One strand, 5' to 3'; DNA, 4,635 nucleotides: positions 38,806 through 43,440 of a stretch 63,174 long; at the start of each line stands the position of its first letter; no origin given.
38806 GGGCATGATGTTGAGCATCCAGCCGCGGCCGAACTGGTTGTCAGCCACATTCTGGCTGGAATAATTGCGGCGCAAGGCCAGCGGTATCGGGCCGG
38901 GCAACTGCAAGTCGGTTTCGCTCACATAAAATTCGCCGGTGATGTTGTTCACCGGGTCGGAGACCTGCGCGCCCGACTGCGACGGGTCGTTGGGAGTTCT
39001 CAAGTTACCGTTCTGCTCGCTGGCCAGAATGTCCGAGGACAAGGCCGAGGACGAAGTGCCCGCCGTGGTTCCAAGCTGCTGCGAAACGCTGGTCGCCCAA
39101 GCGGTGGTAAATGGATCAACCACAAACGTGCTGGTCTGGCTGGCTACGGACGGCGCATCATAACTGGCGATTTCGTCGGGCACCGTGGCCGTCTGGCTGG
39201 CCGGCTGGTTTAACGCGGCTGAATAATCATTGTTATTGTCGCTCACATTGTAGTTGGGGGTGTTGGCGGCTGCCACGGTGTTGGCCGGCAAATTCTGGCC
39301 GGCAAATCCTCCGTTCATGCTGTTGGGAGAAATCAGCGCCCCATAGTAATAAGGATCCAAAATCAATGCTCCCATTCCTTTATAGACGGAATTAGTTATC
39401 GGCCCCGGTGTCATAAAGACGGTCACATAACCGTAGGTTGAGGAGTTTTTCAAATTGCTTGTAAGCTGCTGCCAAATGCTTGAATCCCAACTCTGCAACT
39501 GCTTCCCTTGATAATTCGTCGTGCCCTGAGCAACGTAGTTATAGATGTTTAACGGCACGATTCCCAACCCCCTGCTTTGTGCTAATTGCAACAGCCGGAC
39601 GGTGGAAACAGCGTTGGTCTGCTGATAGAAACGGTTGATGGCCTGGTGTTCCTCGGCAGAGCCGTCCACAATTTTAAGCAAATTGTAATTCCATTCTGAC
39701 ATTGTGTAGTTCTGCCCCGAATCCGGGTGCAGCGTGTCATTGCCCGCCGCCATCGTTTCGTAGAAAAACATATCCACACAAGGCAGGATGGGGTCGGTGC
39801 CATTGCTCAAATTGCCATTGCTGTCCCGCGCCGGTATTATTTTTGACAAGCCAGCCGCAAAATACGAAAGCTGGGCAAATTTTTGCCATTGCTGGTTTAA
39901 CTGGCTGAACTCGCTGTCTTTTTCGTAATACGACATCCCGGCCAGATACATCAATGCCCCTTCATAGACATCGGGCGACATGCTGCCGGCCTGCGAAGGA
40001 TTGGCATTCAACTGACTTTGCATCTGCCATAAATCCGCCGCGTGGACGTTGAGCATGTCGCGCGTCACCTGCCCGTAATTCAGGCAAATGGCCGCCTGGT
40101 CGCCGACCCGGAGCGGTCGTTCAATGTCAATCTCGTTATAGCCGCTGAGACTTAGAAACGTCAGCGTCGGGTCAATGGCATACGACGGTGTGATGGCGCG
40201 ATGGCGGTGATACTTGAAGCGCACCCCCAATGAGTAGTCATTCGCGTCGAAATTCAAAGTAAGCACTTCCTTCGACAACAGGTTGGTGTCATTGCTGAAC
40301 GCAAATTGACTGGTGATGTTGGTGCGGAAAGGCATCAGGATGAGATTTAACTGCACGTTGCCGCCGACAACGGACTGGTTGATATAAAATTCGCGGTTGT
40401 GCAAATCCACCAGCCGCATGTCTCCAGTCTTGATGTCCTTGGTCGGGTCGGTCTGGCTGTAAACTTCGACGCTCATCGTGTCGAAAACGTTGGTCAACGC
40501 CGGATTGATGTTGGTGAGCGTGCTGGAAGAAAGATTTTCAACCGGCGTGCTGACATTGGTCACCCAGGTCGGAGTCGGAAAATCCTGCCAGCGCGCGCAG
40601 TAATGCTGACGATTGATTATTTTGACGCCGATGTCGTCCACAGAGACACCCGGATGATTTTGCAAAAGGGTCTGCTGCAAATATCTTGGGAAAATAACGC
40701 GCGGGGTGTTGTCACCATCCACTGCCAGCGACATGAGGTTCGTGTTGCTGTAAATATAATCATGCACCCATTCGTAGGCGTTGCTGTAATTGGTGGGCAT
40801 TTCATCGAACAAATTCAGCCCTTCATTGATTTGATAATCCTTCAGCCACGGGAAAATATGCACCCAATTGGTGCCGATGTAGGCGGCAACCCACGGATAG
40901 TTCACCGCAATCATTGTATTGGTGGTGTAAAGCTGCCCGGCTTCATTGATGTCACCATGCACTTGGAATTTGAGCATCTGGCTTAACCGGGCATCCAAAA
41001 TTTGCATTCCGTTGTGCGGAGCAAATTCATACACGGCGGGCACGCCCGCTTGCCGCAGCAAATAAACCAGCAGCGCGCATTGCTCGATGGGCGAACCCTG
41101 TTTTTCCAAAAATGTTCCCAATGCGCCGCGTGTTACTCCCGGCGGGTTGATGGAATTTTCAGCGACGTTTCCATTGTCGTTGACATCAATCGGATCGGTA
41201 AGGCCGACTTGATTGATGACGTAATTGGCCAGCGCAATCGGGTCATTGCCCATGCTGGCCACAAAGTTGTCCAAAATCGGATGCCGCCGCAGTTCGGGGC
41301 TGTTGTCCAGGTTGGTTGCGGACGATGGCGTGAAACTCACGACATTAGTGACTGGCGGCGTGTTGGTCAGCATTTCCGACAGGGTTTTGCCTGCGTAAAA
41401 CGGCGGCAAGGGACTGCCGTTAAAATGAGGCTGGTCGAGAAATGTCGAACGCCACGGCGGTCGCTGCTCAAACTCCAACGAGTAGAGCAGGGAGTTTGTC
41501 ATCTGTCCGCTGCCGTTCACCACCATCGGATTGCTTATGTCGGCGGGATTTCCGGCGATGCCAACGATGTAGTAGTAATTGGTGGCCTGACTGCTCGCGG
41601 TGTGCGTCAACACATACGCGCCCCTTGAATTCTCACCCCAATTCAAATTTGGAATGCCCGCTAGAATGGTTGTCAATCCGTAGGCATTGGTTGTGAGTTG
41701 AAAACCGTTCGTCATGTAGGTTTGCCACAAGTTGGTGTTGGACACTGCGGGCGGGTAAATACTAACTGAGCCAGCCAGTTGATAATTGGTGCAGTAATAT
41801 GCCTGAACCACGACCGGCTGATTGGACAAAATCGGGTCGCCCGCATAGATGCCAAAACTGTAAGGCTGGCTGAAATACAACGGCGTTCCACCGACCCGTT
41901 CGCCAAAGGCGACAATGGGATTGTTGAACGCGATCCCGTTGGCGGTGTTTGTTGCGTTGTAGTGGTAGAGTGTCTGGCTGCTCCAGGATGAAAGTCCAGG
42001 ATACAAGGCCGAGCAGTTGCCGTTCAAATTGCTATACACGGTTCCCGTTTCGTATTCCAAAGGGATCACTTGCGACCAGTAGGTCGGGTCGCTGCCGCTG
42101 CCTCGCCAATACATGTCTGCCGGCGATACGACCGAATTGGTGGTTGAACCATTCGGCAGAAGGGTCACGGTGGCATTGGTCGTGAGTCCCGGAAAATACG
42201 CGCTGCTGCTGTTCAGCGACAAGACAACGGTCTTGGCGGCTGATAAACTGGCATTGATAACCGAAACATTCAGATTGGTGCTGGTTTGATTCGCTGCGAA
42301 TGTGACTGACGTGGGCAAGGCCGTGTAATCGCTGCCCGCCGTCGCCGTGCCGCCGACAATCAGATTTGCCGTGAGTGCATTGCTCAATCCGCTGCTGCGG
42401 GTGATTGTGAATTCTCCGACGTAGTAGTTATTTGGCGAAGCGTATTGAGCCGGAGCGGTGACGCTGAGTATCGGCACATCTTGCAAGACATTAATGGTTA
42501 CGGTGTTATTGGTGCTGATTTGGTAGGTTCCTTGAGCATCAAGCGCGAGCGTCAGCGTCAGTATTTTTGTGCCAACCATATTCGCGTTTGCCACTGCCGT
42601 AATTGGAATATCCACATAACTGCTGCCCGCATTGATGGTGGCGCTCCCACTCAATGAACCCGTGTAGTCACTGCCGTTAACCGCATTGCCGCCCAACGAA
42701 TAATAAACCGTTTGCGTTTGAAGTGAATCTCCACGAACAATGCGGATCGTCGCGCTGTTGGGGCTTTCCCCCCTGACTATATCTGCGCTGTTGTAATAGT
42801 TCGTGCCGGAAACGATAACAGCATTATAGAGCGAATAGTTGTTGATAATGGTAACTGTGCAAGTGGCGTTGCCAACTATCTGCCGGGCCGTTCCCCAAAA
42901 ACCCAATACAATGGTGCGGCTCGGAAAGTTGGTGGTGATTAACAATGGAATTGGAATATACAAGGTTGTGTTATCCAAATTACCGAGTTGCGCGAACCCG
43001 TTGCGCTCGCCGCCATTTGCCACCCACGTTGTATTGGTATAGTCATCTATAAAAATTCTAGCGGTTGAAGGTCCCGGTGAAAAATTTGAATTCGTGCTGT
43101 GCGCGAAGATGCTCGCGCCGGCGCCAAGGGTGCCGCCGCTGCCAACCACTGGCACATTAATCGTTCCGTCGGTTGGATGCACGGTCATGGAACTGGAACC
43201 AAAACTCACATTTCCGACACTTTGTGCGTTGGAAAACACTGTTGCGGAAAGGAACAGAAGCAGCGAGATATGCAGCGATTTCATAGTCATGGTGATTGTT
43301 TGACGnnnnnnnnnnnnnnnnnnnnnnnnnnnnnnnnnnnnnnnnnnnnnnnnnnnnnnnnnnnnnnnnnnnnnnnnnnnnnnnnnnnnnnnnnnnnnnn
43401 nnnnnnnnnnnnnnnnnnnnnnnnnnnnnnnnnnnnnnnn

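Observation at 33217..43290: ICE-borne 3357-aa toxin with unusual architecture: Sec signal, Calx-beta, transglutaminase-like domain, ~650-aa unknown region and RHS shell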

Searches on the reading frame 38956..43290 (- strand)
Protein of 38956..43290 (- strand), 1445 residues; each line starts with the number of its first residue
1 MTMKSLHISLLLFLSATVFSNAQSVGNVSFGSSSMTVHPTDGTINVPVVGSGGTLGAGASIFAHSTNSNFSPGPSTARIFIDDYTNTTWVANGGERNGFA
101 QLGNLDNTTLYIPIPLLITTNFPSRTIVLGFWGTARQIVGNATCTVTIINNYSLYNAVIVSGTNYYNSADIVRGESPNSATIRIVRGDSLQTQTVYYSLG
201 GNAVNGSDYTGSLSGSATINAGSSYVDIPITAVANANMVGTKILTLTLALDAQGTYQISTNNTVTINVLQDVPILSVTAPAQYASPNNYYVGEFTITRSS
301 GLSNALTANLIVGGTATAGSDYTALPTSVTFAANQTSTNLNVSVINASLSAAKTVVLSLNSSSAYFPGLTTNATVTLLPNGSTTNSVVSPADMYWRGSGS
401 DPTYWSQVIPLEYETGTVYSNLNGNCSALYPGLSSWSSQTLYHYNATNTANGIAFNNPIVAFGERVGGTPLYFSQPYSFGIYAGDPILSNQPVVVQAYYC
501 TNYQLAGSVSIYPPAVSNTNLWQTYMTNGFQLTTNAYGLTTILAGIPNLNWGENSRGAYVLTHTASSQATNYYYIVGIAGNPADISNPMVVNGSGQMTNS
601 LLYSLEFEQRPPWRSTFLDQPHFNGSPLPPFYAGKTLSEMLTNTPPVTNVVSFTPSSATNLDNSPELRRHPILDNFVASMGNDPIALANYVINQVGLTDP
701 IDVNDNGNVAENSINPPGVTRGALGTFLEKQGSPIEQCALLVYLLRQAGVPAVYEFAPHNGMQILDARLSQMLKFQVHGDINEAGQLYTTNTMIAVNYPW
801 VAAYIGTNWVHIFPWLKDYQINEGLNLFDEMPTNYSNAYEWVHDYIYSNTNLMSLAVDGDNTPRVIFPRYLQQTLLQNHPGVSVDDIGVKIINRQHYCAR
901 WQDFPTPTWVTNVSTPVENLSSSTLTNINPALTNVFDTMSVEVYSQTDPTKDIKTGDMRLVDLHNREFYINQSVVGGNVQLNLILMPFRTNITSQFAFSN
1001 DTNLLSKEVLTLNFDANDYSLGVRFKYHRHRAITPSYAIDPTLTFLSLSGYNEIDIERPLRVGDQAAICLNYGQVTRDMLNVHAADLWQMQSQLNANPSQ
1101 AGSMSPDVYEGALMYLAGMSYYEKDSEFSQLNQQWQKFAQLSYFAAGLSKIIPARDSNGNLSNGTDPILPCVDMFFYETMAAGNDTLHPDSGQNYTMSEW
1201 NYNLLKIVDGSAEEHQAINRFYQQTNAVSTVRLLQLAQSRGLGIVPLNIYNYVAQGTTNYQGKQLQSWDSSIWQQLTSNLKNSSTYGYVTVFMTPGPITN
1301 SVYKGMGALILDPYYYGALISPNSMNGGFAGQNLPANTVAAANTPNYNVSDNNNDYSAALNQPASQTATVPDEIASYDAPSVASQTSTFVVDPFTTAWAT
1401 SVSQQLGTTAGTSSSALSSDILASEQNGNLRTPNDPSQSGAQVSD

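Call 17: find_homologous_proteins(query=window:38956-43290:-, max_evalue=0.001)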
Query window:38956-43290:- (1445 aa): 172 proteins with E <= 0.001 among 8000 candidates; the best 120 are listed.
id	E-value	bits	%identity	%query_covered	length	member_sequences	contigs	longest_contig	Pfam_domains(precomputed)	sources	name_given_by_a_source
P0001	0.0e+0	2213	75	90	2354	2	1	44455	PF05593.20,PF03160.21,PF20148.5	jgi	jgi:YD repeat-containing protein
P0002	0.0e+0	1844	64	90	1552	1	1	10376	PF03160.21,PF20148.5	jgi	jgi:hypothetical protein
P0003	0.0e+0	1829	64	90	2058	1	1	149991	PF03160.21,PF20148.5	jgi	jgi:hypothetical protein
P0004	0.0e+0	1756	63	87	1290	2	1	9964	PF03160.21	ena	-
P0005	0.0e+0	1742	76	69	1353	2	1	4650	PF20773.6,PF03160.21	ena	-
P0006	0.0e+0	1716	69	75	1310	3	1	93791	PF03160.21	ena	-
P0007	0.0e+0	1592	67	72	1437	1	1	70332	PF20773.6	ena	-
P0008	0.0e+0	1581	63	79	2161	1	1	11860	PF05593.20,PF20148.5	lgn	-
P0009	0.0e+0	1574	71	69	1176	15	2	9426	PF03160.21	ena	-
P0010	0.0e+0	1545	62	81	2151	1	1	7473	PF05593.20,PF20773.6,PF20148.5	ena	-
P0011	0.0e+0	1516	65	72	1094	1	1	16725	-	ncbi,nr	ncbi:MAG TPA: transglutaminase domain-containing protein, partial [Verrucomicrobiae bacterium]|nr:tr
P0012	0.0e+0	1506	59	81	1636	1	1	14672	PF03160.21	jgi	jgi:hypothetical protein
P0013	0.0e+0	1438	65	69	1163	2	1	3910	PF03160.21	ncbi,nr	ncbi:MAG TPA: transglutaminase domain-containing protein, partial [Verrucomicrobiae bacterium]|nr:tr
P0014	0.0e+0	1263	62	62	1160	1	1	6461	PF03160.21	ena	-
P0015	0.0e+0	1093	60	59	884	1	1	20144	-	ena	-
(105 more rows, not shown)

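Call 40: find_encoding_contigs(protein=P0003, flank=10000, max_places=2)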
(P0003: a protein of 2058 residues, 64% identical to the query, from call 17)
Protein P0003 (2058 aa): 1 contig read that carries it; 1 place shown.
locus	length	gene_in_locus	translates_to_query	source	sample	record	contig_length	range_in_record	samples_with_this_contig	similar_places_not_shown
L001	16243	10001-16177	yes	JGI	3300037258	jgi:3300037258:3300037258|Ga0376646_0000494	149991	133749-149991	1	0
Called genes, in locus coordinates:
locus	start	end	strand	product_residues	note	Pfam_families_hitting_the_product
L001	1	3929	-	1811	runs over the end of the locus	PF22126:C2c1_RuvC-like, PF07282:Cas12f1-like_TNB (faint)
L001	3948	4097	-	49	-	-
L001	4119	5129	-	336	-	-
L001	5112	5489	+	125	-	-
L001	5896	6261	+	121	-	-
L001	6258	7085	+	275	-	-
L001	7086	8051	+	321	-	-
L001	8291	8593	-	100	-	PF01381:HTH_3 (weak)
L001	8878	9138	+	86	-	-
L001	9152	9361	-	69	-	PF13560:HTH_31 (weak), PF01381:HTH_3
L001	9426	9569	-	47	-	-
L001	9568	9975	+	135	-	-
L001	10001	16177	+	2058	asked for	PF03160:Calx-beta (faint), PF20148:DUF6531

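Call 41: find_encoding_contigs(protein=P0001, flank=10000, max_places=2)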
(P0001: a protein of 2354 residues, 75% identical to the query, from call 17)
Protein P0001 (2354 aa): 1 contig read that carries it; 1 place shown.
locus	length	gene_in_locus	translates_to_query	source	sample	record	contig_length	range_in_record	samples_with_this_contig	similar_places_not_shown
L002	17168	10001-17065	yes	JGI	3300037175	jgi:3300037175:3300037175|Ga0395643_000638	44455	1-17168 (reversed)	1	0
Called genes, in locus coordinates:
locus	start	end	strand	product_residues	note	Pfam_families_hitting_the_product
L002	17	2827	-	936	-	PF08751:TrwC, PF13086:AAA_11 (faint), PF13245:AAA_19, PF13604:AAA_30, PF01443:Viral_helicase1 (weak), PF22232:TraI_hel_assoc_N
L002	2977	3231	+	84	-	-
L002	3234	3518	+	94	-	-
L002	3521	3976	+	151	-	-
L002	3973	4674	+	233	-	PF01656:CbiA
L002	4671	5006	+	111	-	-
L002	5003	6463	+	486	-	PF10412:TrwB_AAD_bind, PF12696:TraG-D_C (weak)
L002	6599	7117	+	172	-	PF01381:HTH_3 (weak), PF12844:HTH_19 (weak)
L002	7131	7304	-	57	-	-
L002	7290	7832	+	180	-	-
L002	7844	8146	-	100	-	PF13560:HTH_31 (weak), PF01381:HTH_3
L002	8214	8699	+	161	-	PF00072:Response_reg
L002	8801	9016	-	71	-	-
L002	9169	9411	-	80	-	PF01381:HTH_3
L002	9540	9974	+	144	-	-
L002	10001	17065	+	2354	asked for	PF03160:Calx-beta (weak), PF05593:RHS_repeat (faint), PF20148:DUF6531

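Call 42: find_encoding_contigs(protein=P0006, flank=10000, max_places=2)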
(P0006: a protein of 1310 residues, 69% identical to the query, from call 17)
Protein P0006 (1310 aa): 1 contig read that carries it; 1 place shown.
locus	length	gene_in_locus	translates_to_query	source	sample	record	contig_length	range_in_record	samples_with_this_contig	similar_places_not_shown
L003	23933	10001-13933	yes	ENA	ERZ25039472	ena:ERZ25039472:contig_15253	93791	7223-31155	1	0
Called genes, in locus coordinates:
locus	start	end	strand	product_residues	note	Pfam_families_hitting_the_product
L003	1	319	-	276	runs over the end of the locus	PF19872:DUF6345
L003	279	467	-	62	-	PF08843:AbiEii (weak)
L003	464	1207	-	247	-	PF17194:AbiEi_3_N, PF11459:AbiEi_3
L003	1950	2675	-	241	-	PF00005:ABC_tran, PF13304:AAA_21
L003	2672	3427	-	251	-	-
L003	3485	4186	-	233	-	PF00515:TPR_1 (faint), PF13432:TPR_16 (weak), PF01476:LysM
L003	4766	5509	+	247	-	PF17194:AbiEi_3_N, PF11459:AbiEi_3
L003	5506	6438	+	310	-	PF08843:AbiEii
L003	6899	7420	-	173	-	-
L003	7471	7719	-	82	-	-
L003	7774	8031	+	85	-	PF01381:HTH_3, PF13443:HTH_26, PF13560:HTH_31 (weak)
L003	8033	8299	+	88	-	-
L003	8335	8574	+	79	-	-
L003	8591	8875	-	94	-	-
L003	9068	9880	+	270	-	-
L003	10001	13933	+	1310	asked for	PF03160:Calx-beta (faint)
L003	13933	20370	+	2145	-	PF20148:DUF6531, PF25023:TEN_YD-shell (faint), PF05593:RHS_repeat (weak)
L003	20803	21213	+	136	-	-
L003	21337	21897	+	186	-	PF13274:SocA_Panacea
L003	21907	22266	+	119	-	-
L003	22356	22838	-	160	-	PF00583:Acetyltransf_1 (weak)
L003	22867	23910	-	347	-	-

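Call 43: find_encoding_contigs(protein=P0007, flank=10000, max_places=2)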
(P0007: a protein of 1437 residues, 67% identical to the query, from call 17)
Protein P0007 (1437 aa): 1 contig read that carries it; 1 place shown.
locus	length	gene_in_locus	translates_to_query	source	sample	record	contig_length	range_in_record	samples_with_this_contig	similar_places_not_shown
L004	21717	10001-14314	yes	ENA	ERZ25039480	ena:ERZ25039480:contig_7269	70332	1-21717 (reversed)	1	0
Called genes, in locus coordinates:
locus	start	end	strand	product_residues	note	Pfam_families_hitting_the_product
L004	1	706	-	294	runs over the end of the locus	-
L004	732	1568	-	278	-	-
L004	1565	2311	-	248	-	-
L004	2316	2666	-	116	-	-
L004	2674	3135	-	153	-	-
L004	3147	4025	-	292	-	PF26209:Phage_phiTE_241_C (weak)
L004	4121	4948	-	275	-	-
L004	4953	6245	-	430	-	-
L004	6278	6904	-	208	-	-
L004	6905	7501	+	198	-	-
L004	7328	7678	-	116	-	-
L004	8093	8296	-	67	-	-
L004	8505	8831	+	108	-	-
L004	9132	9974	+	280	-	-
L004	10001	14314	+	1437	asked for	PF20773:InhA-like_MAM (faint)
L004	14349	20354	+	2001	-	PF20148:DUF6531, PF25023:TEN_YD-shell (faint), PF05593:RHS_repeat (weak)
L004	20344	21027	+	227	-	PF24719:Imm33-like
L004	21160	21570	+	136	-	-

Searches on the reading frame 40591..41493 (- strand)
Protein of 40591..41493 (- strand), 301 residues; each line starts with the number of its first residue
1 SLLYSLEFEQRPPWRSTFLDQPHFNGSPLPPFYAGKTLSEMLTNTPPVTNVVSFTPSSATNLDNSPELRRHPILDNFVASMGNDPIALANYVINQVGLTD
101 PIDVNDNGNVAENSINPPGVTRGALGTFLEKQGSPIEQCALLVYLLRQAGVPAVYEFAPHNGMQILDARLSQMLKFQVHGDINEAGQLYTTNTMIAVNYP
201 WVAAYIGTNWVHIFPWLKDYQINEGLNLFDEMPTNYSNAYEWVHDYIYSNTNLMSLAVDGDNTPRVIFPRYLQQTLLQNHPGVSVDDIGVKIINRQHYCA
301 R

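Call 8: search_protein_families(library=pfam, proteins=[window:40591-41493:-], max_evalue=5)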
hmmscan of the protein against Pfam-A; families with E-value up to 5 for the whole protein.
seq(301 aa): 1 family
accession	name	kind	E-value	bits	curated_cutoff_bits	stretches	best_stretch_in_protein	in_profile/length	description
PF01841.26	Transglut_core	-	0.0095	16.6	23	1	121-213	40-106/108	Transglutaminase-like superfamily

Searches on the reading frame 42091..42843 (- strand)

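Call 8: search_protein_families(library=pfam, proteins=[window:42091-42843:-], max_evalue=5)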
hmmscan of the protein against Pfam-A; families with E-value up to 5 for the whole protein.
seq(251 aa): 3 families
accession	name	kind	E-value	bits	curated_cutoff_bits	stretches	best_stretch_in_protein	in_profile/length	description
PF03160.20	Calx-beta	-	2.5e-11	44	27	2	134-227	15-114/119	Calx-beta domain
PF16132.11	DUF4843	-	1.1e-09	38.4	34.5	2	164-242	60-137/163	Domain of unknown function (DUF4843)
PF16397.10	DUF5006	-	0.0018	17.9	34.1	2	167-227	187-249/263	Domain of unknown function (DUF5006)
